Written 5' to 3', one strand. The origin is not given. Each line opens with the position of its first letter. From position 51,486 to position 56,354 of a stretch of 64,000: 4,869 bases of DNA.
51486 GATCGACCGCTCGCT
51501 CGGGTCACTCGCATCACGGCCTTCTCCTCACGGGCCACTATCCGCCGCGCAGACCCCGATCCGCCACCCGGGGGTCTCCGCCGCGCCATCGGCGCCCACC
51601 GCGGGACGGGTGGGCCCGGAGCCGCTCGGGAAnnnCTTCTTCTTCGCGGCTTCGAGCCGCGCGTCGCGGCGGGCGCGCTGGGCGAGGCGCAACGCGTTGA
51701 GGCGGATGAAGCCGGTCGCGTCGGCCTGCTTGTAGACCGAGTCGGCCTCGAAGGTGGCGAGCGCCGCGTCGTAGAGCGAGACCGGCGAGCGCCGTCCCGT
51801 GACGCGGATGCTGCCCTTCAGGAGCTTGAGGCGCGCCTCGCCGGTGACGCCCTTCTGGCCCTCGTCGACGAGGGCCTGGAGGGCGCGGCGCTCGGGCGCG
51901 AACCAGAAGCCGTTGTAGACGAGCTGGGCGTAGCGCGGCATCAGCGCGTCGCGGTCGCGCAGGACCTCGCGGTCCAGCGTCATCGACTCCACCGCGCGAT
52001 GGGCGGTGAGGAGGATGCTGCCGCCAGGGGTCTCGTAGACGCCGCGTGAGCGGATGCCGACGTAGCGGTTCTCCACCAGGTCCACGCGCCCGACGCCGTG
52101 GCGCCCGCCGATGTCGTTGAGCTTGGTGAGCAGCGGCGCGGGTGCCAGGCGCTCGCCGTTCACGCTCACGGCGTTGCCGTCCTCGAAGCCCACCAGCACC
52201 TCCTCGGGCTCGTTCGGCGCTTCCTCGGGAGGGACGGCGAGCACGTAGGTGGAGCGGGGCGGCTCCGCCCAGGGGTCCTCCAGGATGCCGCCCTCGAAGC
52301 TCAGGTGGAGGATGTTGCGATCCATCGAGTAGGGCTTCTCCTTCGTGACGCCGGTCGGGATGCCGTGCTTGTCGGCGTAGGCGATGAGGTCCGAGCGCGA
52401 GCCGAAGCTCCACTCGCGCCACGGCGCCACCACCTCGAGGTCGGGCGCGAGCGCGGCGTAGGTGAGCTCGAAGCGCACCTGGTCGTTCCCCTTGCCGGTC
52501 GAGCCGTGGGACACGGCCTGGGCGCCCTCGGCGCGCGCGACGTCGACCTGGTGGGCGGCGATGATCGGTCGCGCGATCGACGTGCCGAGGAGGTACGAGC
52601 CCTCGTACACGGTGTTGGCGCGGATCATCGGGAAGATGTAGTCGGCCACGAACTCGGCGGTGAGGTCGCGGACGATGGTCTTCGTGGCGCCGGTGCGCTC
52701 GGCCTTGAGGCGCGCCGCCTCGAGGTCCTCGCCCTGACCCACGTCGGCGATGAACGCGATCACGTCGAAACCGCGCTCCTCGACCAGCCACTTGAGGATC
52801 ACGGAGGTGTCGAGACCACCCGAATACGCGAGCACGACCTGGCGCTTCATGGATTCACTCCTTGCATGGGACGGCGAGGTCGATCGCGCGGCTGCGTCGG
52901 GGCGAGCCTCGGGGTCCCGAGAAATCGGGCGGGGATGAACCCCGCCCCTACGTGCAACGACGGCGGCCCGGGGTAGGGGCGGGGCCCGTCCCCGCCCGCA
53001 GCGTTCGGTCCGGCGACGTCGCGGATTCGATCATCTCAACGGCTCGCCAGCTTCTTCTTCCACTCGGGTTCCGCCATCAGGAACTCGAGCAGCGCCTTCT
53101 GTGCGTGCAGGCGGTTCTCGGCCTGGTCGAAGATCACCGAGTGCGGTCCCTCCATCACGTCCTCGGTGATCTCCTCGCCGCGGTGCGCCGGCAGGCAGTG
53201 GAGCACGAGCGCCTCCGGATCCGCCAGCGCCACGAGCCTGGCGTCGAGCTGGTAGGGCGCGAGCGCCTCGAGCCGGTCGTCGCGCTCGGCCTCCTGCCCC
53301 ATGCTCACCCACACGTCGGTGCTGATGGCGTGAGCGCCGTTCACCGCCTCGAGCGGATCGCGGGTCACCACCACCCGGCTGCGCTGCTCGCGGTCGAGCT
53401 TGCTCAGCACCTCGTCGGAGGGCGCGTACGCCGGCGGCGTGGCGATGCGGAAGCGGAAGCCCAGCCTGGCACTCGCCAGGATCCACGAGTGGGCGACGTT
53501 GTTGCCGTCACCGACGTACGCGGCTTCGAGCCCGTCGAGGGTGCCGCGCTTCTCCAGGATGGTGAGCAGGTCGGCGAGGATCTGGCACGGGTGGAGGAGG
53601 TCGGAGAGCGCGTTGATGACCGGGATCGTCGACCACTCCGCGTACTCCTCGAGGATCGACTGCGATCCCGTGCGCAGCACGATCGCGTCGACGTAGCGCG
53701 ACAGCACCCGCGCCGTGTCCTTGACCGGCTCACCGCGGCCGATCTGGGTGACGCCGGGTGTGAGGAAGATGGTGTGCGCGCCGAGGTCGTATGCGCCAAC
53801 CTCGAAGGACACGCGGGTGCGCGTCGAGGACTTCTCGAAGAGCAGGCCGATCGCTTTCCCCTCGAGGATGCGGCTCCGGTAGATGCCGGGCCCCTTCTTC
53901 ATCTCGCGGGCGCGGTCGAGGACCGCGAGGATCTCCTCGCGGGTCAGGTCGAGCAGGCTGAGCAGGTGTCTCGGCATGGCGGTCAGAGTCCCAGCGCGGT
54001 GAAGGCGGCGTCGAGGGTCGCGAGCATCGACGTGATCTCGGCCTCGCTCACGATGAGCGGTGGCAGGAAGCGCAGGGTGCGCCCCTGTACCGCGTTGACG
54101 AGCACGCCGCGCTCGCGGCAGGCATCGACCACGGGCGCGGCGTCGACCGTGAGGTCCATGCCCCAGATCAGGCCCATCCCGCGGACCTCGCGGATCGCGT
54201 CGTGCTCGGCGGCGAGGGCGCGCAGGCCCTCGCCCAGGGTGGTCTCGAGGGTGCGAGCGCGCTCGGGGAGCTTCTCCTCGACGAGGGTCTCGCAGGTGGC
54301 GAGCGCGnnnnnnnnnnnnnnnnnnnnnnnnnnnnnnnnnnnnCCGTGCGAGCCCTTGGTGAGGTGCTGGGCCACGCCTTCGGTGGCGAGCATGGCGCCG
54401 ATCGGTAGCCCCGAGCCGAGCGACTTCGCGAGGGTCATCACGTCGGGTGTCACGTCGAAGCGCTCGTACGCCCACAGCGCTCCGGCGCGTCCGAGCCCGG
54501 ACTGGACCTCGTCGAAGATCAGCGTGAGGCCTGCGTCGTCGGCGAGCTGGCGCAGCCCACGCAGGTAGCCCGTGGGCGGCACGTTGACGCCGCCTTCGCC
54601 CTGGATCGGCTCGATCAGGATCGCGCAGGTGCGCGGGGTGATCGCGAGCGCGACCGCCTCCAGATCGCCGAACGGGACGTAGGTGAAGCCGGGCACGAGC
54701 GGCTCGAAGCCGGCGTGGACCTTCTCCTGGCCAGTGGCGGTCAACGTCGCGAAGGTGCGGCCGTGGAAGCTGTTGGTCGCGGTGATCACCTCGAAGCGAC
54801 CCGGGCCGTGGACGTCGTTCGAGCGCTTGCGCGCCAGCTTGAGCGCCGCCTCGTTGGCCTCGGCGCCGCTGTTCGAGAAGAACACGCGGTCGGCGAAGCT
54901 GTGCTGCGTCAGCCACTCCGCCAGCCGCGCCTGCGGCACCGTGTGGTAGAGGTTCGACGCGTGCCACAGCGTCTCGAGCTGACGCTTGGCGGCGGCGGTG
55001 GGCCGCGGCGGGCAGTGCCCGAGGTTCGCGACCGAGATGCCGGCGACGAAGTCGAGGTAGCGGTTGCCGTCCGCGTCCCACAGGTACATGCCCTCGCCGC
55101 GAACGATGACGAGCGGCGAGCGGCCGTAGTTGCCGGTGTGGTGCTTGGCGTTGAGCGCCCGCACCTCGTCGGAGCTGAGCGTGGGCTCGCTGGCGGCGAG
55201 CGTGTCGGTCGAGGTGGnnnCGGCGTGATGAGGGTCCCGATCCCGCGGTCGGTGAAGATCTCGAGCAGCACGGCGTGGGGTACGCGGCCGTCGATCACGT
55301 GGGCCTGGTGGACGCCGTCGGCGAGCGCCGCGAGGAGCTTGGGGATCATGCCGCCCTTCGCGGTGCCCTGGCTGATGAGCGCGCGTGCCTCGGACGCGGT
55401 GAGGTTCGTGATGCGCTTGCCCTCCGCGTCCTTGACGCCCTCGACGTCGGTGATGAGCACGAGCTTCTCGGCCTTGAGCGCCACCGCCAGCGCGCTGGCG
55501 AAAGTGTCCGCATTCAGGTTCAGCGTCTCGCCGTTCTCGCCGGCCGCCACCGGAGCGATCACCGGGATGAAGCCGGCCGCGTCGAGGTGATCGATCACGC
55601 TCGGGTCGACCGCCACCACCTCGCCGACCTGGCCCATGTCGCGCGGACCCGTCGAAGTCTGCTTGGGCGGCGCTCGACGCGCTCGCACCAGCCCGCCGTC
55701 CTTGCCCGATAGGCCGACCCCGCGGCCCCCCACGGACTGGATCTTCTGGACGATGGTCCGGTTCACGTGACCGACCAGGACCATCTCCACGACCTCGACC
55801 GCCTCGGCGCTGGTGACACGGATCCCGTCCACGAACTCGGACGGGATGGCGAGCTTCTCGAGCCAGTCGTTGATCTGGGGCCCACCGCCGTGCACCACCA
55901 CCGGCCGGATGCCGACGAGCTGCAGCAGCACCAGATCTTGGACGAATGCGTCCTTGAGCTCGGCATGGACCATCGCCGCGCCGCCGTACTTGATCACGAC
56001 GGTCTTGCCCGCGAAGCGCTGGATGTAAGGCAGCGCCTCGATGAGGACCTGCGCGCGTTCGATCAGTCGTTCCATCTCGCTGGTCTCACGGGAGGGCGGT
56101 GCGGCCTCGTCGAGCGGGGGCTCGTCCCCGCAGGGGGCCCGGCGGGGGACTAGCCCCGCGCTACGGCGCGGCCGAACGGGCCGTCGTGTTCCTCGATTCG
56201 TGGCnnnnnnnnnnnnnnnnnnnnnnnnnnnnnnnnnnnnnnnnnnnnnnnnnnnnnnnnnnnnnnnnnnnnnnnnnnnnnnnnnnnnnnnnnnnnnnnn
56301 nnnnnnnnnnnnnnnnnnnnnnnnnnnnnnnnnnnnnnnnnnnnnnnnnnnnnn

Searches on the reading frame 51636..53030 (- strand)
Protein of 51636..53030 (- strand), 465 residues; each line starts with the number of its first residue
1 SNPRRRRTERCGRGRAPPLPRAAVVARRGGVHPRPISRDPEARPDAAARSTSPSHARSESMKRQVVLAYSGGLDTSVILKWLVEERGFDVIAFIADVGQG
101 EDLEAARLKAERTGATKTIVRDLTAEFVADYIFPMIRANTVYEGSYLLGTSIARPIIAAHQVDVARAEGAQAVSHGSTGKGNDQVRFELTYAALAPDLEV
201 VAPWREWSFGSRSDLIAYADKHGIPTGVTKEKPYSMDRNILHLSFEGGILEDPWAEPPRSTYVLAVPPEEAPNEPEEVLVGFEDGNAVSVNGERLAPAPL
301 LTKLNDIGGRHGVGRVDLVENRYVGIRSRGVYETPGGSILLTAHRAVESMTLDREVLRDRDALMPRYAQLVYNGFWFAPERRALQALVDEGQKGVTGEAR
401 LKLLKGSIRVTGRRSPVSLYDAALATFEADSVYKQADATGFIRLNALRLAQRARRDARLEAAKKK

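Call 70: search_protein_families(library=pfam, proteins=[window:51636-53030:-], max_evalue=0.0001)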
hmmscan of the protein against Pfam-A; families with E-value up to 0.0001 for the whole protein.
window:51636-53030:- (465 aa): 2 families
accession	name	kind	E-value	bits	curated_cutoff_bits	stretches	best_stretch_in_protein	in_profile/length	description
PF20979.2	Arginosuc_syn_C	-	8.8e-78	261.3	27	1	234-449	1-216/219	Arginosuccinate synthase C-terminal domain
PF00764.25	Arginosuc_synth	-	7.7e-66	221.5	27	1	64-225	1-162/162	Arginosuccinate synthase N-terminal HUP domain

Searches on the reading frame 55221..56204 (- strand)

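Call 70: search_protein_families(library=pfam, proteins=[window:55221-56204:-], max_evalue=0.0001)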
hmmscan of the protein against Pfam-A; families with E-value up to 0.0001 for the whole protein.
window:55221-56204:- (328 aa): 1 family
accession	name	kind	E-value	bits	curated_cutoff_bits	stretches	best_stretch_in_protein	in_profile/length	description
PF00696.33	AA_kinase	-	4.5e-44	151.4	24.9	1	67-295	1-224/234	Amino acid kinase family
